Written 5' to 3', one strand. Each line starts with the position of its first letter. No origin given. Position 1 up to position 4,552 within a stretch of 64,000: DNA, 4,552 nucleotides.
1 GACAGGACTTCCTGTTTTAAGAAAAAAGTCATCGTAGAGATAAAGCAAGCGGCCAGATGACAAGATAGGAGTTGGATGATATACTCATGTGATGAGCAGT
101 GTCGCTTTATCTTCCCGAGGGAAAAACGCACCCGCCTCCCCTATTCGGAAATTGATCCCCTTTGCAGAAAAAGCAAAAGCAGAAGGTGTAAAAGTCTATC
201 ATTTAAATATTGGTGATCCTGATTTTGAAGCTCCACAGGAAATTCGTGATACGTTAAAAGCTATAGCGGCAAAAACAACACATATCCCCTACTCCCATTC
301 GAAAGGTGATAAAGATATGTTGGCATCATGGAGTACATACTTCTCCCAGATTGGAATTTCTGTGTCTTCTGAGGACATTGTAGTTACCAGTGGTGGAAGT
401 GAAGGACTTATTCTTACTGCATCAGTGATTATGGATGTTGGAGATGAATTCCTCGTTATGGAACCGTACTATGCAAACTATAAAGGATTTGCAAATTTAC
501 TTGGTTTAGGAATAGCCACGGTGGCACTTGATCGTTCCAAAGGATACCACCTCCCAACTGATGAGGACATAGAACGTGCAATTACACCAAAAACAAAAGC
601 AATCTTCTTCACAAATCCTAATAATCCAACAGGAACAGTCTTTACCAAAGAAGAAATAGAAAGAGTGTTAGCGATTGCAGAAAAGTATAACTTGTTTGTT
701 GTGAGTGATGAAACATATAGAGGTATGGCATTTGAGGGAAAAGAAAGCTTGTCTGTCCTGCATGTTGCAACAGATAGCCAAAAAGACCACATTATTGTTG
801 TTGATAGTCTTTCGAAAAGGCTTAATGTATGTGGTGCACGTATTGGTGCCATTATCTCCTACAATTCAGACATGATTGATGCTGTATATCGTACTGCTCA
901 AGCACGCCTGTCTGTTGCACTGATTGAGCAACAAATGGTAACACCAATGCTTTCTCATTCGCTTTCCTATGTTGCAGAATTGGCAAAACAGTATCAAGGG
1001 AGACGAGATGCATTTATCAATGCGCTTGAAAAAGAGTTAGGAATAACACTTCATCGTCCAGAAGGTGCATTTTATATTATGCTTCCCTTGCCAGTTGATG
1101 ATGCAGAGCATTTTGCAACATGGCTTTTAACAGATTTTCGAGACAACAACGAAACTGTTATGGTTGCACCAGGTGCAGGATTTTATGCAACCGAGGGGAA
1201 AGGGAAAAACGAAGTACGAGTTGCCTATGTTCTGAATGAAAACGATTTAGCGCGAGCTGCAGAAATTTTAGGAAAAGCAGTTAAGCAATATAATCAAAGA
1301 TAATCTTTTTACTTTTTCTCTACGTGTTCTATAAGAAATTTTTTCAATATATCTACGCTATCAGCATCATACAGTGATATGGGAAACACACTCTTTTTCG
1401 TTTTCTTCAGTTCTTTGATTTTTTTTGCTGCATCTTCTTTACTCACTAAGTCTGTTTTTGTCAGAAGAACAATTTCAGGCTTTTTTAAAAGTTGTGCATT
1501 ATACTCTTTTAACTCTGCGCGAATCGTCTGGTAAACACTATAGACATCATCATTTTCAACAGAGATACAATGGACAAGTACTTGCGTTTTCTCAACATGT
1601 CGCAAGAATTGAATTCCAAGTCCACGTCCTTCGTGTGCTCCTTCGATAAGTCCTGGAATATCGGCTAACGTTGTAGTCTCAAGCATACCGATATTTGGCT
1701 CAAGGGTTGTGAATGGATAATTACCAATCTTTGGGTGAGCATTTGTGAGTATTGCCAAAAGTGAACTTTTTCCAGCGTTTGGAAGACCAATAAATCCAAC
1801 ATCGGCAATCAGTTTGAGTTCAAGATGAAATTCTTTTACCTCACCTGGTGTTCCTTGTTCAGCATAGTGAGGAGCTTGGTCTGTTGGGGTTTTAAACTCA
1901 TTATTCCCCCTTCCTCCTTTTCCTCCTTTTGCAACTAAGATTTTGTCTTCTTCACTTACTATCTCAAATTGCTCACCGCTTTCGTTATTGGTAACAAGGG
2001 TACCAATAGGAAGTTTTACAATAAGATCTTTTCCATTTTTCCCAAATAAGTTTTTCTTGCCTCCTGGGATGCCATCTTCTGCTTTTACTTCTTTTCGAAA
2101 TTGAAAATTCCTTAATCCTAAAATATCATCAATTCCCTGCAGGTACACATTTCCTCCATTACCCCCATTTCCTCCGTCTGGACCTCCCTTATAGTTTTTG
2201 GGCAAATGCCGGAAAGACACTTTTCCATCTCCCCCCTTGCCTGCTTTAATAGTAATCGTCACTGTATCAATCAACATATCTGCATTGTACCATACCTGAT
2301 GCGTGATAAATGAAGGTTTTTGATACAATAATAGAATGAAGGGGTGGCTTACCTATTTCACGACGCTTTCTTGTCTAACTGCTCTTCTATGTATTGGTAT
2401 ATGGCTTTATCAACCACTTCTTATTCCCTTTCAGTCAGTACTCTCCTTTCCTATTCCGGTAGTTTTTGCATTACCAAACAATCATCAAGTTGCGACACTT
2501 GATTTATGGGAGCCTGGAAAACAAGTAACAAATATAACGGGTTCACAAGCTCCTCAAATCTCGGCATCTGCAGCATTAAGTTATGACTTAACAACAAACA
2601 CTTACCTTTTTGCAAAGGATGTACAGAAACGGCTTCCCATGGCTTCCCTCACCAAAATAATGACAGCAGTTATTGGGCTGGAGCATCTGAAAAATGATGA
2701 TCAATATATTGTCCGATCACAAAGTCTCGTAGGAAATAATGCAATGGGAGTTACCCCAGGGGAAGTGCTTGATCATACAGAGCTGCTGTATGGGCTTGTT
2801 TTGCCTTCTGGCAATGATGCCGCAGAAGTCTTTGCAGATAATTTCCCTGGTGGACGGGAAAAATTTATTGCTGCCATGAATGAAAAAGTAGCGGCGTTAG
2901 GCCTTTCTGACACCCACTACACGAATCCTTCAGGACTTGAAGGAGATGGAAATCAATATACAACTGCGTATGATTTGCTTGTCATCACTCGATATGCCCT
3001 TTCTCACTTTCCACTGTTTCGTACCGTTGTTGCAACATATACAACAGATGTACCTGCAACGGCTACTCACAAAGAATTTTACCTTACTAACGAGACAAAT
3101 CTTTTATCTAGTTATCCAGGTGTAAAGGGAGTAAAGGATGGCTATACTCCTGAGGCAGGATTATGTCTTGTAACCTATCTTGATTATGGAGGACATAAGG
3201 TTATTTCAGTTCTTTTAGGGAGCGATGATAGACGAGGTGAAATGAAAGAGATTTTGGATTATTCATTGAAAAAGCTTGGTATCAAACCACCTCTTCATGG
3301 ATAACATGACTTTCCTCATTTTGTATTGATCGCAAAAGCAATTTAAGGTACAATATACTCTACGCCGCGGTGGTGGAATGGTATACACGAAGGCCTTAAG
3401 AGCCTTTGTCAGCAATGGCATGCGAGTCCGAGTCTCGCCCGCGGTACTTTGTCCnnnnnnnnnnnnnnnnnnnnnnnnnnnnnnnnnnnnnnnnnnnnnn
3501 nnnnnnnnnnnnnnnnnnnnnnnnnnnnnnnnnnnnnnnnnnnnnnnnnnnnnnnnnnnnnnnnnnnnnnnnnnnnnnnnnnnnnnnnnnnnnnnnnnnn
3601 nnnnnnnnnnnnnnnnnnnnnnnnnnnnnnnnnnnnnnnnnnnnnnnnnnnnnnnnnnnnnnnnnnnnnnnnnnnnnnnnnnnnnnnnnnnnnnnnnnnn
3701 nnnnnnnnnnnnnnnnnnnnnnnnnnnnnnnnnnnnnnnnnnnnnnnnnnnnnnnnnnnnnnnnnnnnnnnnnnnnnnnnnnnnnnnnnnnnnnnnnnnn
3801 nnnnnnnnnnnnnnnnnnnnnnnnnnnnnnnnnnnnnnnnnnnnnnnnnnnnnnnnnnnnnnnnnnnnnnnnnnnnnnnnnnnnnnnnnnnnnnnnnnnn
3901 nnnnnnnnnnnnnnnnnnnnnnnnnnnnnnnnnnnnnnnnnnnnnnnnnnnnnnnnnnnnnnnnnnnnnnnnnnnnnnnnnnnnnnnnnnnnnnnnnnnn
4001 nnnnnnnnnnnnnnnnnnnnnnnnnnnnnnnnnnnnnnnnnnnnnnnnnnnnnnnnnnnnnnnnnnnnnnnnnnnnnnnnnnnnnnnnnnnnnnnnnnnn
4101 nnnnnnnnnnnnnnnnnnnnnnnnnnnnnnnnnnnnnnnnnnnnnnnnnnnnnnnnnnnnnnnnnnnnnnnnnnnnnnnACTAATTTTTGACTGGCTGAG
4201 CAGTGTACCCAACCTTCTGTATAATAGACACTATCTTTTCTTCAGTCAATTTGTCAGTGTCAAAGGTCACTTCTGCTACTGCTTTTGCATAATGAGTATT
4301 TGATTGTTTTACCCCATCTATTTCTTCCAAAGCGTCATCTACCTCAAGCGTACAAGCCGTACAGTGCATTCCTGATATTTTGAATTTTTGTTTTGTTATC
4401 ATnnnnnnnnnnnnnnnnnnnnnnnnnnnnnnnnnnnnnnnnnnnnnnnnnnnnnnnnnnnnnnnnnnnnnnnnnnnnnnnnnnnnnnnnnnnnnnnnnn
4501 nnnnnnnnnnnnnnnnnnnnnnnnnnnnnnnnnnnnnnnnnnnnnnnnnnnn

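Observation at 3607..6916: CsoR-controlled five-gene putative copper operon with no CopA ATPase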

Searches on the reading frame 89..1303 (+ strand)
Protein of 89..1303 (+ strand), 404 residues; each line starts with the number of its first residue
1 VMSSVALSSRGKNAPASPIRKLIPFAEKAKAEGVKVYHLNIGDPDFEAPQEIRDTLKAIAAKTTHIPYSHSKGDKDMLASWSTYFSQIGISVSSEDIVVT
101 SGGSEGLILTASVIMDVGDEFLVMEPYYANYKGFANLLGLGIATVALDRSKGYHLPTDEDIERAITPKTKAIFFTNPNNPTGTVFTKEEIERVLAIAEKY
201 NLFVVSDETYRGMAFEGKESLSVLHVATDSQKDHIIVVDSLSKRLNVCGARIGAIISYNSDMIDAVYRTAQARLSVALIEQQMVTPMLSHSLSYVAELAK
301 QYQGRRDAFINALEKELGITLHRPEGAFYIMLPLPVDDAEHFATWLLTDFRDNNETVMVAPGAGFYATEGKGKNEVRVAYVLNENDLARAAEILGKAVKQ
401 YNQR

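Call 74: find_encoding_contigs(protein=window:89-1303:+, flank=10000, max_places=3)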
Protein window:89-1303:+ (404 aa): no gene with exactly this product is on record in the collection.

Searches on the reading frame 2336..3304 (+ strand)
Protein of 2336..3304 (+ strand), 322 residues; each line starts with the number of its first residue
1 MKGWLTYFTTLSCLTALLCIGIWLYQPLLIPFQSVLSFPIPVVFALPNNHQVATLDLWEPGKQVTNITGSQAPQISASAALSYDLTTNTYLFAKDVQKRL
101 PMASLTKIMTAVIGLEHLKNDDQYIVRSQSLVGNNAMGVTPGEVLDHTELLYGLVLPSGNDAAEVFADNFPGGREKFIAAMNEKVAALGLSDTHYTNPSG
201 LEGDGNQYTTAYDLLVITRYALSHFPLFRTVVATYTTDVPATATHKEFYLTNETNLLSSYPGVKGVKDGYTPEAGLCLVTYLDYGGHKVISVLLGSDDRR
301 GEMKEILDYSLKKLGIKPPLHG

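Call 75: find_encoding_contigs(protein=window:2336-3304:+, flank=10000, max_places=3)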
Protein window:2336-3304:+ (322 aa): 2 contigs read that carry it; 2 places shown.
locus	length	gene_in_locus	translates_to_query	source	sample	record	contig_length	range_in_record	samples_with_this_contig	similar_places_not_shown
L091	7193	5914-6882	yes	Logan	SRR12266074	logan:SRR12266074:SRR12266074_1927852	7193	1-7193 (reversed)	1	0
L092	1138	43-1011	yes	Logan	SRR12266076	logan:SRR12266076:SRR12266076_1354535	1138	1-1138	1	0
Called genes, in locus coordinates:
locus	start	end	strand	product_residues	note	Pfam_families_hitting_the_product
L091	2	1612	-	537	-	?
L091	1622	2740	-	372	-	PF26314:MptA_B_family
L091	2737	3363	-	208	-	-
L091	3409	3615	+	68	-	-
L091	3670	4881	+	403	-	PF00155:Aminotran_1_2, PF00266:Aminotran_5 (weak), PF01041:DegT_DnrJ_EryC1 (weak), PF01053:Cys_Met_Meta_PP (weak)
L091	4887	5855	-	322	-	PF01018:GTP1_OBG, PF01926:MMR_HSR1, PF02421:FeoB_N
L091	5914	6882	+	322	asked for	PF00768:Peptidase_S11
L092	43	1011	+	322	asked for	PF00768:Peptidase_S11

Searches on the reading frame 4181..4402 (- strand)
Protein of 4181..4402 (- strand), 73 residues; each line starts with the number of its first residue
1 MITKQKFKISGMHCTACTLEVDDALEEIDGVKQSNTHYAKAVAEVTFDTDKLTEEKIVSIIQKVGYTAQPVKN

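Call 3: search_protein_families(library=pfam, proteins=[window:4181-4402:-], max_evalue=0.01)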
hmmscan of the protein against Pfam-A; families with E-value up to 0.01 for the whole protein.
window:4181-4402:- (73 aa): 1 family
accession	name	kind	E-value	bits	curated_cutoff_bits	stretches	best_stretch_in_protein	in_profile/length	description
PF00403.32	HMA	-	1.1e-14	55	24.8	1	7-67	2-62/62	Heavy-metal-associated domain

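Call 4: search_protein_families(library=ncbifam, proteins=[window:4181-4402:-], max_evalue=0.01)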
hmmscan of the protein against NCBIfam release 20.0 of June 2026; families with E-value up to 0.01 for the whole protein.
window:4181-4402:- (73 aa): 14 families
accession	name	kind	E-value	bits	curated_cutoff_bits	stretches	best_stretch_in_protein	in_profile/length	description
NF041115.1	UxxU_metal_bind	equivalog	2.4e-18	66.1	95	1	4-72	5-73/74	metal-binding (seleno)protein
NF033794.2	chaper_CopZ_Eh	exception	1.2e-17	63.8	95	1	4-70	1-67/68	copper chaperone CopZ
NF033556.1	MerTP_fusion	equivalog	3.4e-16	59.4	180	1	2-68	119-185/186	mercuric transport protein MerTP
NF033795.1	chaper_CopZ_Bs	exception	1.2e-12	47.8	91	1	5-67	2-64/66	copper chaperone CopZ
NF010311.1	PRK13748.1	subfamily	3.3e-12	46.1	600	1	6-70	2-65/560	mercury(II) reductase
TIGR00003.1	TIGR00003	subfamily_domain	5e-11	42.7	62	1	4-68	1-65/66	copper ion binding protein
NF047957.1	CopZ_AFE_1862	equivalog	8.4e-11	42.1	85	1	6-69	2-62/62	CopZ family metallochaperone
TIGR02052.1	MerP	equivalog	3.2e-10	40.4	92.55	1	7-68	27-88/92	mercury resistance system periplasmic binding protein MerP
NF045683.1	MerT_CopZ_Se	exception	1.9e-08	34.1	375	1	7-69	166-228/235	MerT/CopZ fusion-like heavy metal transport selenoprotein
NF007952.0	PRK10671.1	equivalog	1e-07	30.6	1316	1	5-71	105-168/838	copper-exporting P-type ATPase CopA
NF008262.1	PRK11033.1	equivalog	1.4e-07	30.4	1005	1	4-70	42-106/731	zinc/cadmium/mercury/lead-transporting ATPase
NF033775.1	P_type_ZntA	exception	2.5e-07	29.4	1240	1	4-69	49-112/732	Zn(II)/Cd(II)/Pb(II) translocating P-type ATPase ZntA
NF033781.1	chaper_CopP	exception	2e-05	24.6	112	1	4-67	1-63/65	copper-binding metallochaperone CopP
NF033553.1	MerP_Gpos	exception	0.00032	20.5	110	1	5-66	47-109/112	mercury resistance system substrate-binding protein MerP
